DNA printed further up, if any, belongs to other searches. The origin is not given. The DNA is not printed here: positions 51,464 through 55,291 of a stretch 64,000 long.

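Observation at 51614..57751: Two giant polytopic proteins (1175 and 686 aa) of unassigned family with a small membrane ORF between them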

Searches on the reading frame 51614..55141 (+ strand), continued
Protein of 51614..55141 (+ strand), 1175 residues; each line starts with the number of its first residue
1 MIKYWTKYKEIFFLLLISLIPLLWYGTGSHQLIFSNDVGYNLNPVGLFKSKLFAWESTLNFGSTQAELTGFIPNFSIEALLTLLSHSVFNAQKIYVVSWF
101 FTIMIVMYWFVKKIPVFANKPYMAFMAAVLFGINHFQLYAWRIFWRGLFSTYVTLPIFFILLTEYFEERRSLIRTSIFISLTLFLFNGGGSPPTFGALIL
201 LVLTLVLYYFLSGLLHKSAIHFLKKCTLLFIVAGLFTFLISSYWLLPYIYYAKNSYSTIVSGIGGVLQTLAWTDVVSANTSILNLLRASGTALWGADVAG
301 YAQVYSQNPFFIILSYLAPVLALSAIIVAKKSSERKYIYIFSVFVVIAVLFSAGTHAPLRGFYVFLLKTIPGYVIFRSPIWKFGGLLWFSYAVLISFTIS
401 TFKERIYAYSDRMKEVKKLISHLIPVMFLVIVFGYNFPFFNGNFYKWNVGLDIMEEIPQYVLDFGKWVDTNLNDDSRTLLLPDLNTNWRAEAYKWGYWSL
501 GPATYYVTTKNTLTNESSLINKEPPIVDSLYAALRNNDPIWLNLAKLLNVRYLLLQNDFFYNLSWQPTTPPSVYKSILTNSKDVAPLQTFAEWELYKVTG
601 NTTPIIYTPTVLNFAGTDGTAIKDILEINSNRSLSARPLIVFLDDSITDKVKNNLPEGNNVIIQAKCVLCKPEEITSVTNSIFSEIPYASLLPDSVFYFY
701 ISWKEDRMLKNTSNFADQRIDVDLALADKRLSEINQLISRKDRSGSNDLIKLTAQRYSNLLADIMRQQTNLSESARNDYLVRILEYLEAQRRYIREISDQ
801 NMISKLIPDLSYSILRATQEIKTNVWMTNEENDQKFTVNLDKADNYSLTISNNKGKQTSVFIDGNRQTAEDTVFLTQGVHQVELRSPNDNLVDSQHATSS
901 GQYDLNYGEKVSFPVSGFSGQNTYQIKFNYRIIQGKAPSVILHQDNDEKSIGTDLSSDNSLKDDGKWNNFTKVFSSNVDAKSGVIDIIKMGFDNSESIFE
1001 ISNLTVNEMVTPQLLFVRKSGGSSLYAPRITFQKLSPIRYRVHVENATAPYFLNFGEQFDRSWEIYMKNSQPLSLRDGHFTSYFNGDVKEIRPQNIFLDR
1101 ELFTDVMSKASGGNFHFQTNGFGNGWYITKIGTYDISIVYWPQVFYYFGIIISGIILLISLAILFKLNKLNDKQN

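Call 52: find_encoding_contigs(protein=P0004, flank=8000, max_places=1)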
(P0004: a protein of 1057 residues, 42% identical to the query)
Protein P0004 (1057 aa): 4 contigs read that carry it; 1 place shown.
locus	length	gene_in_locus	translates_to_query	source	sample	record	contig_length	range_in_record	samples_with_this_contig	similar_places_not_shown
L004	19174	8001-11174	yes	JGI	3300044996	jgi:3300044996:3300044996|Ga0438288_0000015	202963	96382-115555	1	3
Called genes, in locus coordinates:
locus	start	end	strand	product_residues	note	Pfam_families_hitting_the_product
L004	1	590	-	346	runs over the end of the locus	PF01073:3Beta_HSD, PF01370:Epimerase, PF02719:Polysacc_synt_2 (faint), PF04321:RmlD_sub_bind, PF16363:GDP_Man_Dehyd, PF07993:NAD_binding_4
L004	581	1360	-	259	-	PF00483:NTP_transferase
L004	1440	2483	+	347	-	PF00657:Lipase_GDSL, PF13472:Lipase_GDSL_2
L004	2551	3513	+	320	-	PF04321:RmlD_sub_bind, PF01370:Epimerase, PF16363:GDP_Man_Dehyd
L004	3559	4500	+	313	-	PF01073:3Beta_HSD, PF01370:Epimerase, PF02719:Polysacc_synt_2, PF04321:RmlD_sub_bind, PF05368:NmrA (faint), PF07993:NAD_binding_4 (faint), PF16363:GDP_Man_Dehyd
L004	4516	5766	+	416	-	PF00534:Glycos_transf_1, PF13692:Glyco_trans_1_4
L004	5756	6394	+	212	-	PF13489:Methyltransf_23 (weak), PF07021:MetW (weak), PF13847:Methyltransf_31, PF08241:Methyltransf_11, PF13649:Methyltransf_25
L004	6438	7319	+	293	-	PF01209:Ubie_methyltran (weak), PF13489:Methyltransf_23, PF13847:Methyltransf_31, PF08241:Methyltransf_11, PF08242:Methyltransf_12, PF13649:Methyltransf_25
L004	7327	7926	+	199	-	PF25087:GMPPB_C (faint), PF00132:Hexapep, PF14602:Hexapep_2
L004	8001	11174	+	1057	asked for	PF11847:GT-C_AftD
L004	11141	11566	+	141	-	-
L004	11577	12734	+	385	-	-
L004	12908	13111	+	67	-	-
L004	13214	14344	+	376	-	-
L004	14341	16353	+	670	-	-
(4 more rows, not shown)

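Call 53: find_encoding_contigs(protein=P0027, flank=8000, max_places=1)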
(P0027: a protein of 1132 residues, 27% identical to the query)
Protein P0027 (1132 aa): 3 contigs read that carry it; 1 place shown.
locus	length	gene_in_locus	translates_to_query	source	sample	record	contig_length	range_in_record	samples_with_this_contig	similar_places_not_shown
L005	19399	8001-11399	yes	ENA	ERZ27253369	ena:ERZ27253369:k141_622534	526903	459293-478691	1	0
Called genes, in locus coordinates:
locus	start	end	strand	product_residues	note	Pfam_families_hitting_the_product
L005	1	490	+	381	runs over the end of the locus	PF08421:Methyltransf_13, PF13489:Methyltransf_23, PF08484:Methyltransf_14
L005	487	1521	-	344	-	PF00535:Glycos_transf_2, PF13641:Glyco_tranf_2_3, PF13632:Glyco_trans_2_3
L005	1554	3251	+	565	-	-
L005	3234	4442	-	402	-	PF00534:Glycos_transf_1, PF13692:Glyco_trans_1_4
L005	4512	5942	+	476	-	PF02310:B12-binding, PF04055:Radical_SAM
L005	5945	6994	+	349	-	PF01073:3Beta_HSD (weak), PF01370:Epimerase, PF02719:Polysacc_synt_2, PF04321:RmlD_sub_bind, PF16363:GDP_Man_Dehyd, PF07993:NAD_binding_4 (weak)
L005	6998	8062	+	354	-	PF01073:3Beta_HSD, PF01370:Epimerase, PF02719:Polysacc_synt_2 (weak), PF07993:NAD_binding_4, PF16363:GDP_Man_Dehyd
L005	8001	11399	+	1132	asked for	-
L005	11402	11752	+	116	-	-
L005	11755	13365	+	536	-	-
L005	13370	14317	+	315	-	PF00535:Glycos_transf_2, PF10111:Glyco_tranf_2_2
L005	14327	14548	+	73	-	-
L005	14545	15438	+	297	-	PF00892:EamA, PF03151:TPT (faint), PF00892:EamA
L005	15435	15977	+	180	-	PF13439:Glyco_transf_4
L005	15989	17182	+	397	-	PF13439:Glyco_transf_4 (weak), PF20706:GT4-conflict, PF00534:Glycos_transf_1, PF13692:Glyco_trans_1_4, PF13524:Glyco_trans_1_2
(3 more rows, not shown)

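Call 61: search_protein_families(library=pfam, proteins=[L001:21438-23528:+], max_evalue=0.01)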
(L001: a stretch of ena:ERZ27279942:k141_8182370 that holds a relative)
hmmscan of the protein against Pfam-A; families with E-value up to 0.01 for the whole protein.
L001:21438-23528:+ (697 aa): 0 families

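Call 63: search_solved_structures(query=A3, max_evalue=10, show_alignments=1)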
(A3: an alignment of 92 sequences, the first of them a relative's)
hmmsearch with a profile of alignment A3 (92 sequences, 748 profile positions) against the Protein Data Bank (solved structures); distinct sequences matched with E-value up to 10: 14.
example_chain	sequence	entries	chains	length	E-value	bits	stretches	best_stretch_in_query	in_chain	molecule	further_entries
6w98_A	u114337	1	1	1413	2.2e-24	88.7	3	415-587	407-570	F5/8 type C domain-containing protein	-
6wbx_A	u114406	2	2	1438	2.4e-24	88.6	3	415-587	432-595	DUF3367 domain-containing protein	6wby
8fjf_A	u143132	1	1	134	0.86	10.7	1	530-594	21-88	H10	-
4r9f_A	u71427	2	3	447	1.1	10.4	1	491-584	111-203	MBP1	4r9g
4nta_A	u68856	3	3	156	1.6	9.8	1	334-362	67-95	Leukotriene C4 synthase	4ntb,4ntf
3leo_A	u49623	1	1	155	2.1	9.4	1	335-362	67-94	Leukotriene C4 synthase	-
2uuh_A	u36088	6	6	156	2.2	9.4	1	335-362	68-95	LEUKOTRIENE C4 SYNTHASE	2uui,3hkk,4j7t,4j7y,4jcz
6r7d_A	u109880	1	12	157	2.2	9.4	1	335-362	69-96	Leukotriene C4 synthase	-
5hv9_A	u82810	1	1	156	2.2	9.4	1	335-362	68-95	Leukotriene C4 synthase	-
9g0u_A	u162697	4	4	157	2.2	9.3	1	335-362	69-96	Leukotriene C4 synthase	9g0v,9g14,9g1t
4jc7_A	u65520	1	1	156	2.2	9.3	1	335-362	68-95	Leukotriene C4 synthase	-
2pno_A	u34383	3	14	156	2.3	9.3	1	335-362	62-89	Leukotriene C4 synthase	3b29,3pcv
4jrz_A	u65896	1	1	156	2.7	9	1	335-369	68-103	Leukotriene C4 synthase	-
9llh_M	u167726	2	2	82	9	7.3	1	374-434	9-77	De novo designed agonist-positive allosteric GPCR exoframe modulator targeting TM5/6/7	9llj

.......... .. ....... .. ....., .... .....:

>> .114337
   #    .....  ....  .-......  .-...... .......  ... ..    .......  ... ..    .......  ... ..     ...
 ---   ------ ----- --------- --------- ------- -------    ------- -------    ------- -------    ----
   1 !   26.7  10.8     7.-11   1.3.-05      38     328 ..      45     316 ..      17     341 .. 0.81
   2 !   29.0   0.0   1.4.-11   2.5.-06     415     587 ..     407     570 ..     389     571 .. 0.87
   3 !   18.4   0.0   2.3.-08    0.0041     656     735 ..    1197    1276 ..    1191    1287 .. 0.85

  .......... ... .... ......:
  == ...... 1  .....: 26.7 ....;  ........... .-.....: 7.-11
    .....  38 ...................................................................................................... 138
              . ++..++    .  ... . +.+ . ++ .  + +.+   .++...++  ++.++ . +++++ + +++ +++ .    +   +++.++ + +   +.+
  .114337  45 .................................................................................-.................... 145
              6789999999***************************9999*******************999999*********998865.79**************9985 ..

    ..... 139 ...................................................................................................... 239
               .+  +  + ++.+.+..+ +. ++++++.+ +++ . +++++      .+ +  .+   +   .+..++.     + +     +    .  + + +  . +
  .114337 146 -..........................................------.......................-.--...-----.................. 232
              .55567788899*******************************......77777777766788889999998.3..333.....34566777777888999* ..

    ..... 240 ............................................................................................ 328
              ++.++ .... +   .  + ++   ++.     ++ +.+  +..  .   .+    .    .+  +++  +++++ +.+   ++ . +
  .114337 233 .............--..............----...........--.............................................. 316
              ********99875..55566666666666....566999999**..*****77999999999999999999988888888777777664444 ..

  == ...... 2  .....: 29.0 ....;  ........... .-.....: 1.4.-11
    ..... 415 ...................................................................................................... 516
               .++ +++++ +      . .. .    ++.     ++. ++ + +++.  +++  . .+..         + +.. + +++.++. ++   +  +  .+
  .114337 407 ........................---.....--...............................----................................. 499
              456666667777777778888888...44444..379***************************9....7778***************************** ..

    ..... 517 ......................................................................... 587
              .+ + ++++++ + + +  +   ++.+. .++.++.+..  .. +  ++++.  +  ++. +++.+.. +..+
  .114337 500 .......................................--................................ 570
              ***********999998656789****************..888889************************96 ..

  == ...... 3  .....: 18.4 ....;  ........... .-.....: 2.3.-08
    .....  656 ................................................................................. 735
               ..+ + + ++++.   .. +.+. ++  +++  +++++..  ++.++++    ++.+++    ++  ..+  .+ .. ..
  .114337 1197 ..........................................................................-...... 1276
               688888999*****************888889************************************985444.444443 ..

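Call 73: search_protein_representatives(alignment_id=A1)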
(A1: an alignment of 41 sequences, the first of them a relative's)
Query: 41 sequences, 1131 profile positions. Proteins with E-value up to 0.001 (for the whole library): 13732; up to 1e-10: 9036; up to 1e-30: 3228. The best 150 are listed.
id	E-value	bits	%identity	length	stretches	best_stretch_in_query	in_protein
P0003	0.0e+00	1340.3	-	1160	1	3-1128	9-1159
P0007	0.0e+00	1262.0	-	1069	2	1-888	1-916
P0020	0.0e+00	1237.8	-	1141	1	4-1129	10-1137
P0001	0.0e+00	1216.2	-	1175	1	1-1130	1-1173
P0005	0.0e+00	1213.9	-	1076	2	2-888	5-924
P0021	0.0e+00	1210.5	-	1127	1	1-1129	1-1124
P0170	0.0e+00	1203.4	-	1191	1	1-1130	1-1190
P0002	0.0e+00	1198.2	-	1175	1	1-1127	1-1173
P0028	0.0e+00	1182.1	-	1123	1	6-1128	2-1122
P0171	0.0e+00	1169.0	-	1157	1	7-1127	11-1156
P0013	0.0e+00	1152.8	-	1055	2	9-891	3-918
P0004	0.0e+00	1139.8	-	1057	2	26-888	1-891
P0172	0.0e+00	1123.9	-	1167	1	1-1128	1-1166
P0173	0.0e+00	1113.5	-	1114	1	2-1127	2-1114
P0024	0.0e+00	1112.4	-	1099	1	1-1129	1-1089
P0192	0.0e+00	1041.4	-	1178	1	1-1128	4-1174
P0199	0.0e+00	1019.8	-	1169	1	6-1127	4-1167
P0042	0.0e+00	1015.3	-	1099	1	6-1129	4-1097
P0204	3.1e-296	1002.1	-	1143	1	4-1129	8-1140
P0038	6.9e-294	994.4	-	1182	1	6-1127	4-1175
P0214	1.9e-287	973.0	-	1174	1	1-1128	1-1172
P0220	1.6e-285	966.7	-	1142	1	12-1127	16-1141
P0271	8.8e-271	917.9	-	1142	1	8-1127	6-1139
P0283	1.4e-268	910.6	-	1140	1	7-1127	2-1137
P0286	7.5e-268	908.2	-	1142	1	1-1124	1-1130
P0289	3.0e-267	906.2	-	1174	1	1-1127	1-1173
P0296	5.1e-265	898.8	-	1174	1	11-1126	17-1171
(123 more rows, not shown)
